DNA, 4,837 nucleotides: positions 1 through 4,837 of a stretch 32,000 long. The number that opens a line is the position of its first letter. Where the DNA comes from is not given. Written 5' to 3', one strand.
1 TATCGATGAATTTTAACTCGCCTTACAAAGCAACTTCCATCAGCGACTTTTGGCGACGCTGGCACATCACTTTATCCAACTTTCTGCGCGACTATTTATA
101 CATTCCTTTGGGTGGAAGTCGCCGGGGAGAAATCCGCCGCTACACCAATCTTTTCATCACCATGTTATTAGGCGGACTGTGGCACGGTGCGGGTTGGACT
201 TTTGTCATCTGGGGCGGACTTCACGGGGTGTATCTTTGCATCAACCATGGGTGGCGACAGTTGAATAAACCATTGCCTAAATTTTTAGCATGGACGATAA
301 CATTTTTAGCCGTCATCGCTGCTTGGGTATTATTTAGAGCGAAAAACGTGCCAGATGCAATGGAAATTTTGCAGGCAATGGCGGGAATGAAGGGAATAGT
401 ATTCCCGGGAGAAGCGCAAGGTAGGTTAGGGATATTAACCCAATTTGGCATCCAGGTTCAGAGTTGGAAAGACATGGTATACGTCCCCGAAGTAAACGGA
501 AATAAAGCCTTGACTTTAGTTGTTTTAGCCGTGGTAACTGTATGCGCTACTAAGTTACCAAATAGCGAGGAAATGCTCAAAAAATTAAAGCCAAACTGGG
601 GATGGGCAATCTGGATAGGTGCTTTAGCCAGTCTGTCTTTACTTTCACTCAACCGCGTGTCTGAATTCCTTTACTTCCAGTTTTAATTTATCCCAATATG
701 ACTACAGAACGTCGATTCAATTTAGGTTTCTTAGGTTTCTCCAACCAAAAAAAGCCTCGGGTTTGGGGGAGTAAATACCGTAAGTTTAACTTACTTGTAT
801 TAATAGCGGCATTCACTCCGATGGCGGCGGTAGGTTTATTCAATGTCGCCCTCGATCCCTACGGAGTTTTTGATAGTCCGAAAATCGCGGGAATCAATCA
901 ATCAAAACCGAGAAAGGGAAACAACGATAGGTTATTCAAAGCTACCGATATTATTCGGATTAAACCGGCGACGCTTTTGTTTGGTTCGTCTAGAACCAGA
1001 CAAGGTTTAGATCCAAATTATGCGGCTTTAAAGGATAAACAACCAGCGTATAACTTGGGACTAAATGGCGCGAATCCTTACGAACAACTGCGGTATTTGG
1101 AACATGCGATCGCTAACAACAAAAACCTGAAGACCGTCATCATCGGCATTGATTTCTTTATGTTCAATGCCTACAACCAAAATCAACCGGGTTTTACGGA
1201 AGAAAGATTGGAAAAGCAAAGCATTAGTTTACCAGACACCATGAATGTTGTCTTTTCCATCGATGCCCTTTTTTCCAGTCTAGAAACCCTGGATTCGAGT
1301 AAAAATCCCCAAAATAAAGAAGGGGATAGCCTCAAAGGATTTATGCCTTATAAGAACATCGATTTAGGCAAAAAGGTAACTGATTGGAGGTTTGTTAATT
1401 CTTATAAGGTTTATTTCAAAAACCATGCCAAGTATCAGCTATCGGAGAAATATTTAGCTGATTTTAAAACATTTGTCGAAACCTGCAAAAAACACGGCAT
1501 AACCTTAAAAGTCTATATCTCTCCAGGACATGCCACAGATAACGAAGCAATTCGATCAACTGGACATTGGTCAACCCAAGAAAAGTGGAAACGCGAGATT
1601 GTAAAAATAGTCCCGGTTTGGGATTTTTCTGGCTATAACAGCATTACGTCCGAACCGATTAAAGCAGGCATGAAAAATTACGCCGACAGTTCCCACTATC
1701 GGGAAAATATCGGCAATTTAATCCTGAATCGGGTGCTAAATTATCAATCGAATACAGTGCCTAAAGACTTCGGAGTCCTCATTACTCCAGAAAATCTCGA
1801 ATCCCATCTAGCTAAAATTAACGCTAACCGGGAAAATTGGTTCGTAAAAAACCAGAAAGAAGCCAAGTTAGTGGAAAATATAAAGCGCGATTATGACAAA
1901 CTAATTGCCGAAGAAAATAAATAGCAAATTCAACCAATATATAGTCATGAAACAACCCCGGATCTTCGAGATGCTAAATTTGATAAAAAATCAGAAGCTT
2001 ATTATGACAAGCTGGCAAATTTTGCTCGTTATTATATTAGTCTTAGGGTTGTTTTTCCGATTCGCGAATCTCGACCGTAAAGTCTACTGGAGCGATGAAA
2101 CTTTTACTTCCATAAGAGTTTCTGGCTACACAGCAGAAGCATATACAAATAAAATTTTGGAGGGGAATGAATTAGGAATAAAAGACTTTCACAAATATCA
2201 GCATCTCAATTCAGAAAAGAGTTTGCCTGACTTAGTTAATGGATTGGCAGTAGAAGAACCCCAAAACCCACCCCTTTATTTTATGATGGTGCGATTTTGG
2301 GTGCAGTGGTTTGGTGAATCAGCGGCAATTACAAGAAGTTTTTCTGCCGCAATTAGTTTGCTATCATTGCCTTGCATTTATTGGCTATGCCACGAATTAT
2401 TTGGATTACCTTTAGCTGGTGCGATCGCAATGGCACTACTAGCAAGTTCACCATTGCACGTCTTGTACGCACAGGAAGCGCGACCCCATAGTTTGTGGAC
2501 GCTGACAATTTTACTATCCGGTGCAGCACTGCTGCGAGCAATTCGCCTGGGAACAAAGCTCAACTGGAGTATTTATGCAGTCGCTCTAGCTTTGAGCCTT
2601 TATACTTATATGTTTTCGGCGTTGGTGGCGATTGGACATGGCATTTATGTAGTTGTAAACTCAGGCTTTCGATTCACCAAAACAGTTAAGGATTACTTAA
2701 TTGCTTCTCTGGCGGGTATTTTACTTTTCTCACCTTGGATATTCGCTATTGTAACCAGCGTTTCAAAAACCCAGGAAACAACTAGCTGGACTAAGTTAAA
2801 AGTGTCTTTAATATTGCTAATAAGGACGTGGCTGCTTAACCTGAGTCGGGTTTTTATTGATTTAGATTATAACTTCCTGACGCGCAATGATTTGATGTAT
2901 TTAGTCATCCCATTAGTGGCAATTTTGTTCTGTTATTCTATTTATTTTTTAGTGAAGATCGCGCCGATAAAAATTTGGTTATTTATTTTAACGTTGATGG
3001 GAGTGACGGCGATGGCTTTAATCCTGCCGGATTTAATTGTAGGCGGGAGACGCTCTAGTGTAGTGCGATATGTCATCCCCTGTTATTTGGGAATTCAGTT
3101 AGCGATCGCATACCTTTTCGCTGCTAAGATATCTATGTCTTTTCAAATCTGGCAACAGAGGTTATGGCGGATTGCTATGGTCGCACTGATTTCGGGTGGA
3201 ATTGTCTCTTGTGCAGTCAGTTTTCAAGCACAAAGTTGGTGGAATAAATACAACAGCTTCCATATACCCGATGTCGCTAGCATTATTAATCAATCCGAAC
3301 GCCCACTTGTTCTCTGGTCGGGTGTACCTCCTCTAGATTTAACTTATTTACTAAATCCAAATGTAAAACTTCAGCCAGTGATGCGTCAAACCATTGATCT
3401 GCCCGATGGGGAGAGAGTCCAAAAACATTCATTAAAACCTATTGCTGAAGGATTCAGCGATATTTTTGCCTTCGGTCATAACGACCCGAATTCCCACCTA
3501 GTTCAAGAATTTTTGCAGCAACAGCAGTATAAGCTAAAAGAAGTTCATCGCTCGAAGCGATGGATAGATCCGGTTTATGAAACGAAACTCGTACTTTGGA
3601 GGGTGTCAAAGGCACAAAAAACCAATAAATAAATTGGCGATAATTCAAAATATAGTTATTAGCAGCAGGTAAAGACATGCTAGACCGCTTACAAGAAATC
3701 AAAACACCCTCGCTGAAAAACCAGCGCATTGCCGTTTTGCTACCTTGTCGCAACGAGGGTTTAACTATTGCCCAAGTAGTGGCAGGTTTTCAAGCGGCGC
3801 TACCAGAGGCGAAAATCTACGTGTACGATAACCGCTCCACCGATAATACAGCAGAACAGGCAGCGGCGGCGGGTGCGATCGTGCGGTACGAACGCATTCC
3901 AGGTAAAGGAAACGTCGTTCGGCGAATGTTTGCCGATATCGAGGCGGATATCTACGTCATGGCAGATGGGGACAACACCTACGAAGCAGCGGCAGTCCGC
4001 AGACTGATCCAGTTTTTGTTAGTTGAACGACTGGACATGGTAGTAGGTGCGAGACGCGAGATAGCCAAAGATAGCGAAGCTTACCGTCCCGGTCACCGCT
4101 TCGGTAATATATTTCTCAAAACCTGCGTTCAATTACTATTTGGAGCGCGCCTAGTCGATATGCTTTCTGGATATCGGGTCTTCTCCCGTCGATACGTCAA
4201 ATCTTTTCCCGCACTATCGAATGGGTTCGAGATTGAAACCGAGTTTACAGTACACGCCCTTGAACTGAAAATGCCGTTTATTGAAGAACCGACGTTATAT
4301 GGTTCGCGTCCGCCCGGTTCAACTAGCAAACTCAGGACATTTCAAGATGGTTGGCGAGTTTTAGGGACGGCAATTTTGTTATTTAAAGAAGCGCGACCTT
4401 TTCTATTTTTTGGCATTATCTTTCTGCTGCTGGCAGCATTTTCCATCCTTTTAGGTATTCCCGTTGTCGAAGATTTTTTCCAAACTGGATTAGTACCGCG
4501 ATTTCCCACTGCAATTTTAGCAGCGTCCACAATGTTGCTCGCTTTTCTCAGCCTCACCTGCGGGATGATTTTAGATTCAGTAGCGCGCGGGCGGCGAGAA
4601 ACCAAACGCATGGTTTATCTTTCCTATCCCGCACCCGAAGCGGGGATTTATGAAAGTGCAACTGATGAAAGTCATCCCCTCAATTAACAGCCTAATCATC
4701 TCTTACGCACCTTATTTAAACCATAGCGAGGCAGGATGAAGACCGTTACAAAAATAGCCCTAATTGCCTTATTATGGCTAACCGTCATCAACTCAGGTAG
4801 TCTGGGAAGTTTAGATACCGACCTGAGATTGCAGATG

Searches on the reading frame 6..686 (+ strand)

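Call 59: search_protein_families(library=pfam, proteins=[window:6-686:+], max_evalue=0.0001)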
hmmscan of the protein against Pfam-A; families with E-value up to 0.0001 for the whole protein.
window:6-686:+ (226 aa): 2 families
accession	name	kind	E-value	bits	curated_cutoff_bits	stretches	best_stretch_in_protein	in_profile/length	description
PF03062.24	MBOAT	-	2.1e-20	73.8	27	1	1-114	214-329/337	MBOAT, membrane-bound O-acyltransferase family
PF13813.11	MBOAT_2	-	3.3e-08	34.1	25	1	3-64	5-68/85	Membrane bound O-acyl transferase family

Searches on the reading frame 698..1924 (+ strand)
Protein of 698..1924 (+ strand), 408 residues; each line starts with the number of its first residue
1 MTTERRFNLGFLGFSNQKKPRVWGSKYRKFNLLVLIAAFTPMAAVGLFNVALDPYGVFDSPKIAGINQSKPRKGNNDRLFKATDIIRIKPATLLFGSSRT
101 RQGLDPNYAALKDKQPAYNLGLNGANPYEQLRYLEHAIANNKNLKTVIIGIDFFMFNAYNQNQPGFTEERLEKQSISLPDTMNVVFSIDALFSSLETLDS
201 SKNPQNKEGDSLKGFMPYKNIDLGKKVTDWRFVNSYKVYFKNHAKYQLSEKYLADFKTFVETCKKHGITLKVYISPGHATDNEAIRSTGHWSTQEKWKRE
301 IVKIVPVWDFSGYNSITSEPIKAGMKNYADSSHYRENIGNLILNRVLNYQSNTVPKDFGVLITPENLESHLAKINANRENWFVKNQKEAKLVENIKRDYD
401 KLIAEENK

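Call 59: search_protein_families(library=pfam, proteins=[window:698-1924:+], max_evalue=0.0001)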
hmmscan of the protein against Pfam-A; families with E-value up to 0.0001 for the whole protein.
window:698-1924:+ (408 aa): 1 family
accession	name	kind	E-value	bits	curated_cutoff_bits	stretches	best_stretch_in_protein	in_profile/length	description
PF07611.17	DUF1574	-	9.9e-05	22.3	29.1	0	236-334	236-326/342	Protein of unknown function (DUF1574)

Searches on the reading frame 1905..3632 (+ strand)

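Call 59: search_protein_families(library=pfam, proteins=[window:1905-3632:+], max_evalue=0.0001)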
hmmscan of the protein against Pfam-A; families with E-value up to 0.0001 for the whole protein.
window:1905-3632:+ (575 aa): 1 family
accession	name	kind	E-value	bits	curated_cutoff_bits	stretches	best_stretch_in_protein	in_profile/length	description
PF13231.12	PMT_2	-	4.2e-13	50.3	26.1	1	121-279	2-158/160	Dolichyl-phosphate-mannose-protein mannosyltransferase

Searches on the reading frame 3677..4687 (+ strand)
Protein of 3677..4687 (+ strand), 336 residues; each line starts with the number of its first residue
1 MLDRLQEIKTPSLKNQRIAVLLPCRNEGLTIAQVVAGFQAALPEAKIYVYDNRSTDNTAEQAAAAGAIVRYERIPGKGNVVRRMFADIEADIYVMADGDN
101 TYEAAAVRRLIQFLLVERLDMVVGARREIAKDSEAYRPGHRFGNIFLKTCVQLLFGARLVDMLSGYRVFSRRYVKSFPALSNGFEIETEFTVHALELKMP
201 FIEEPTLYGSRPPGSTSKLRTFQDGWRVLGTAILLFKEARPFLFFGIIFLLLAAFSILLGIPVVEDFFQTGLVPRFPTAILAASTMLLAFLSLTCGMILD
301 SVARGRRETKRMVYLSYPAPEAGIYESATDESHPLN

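Call 59: search_protein_families(library=pfam, proteins=[window:3677-4687:+], max_evalue=0.0001)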
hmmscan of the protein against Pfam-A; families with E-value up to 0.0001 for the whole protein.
window:3677-4687:+ (336 aa): 2 families
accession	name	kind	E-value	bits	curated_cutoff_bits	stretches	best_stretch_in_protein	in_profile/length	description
PF00535.33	Glycos_transf_2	-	1.2e-12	48.5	23.3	1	20-174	2-164/168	Glycosyl transferase family 2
PF13641.12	Glyco_tranf_2_3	-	9.7e-06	26.2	27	1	17-143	2-141/230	Glycosyltransferase like family 2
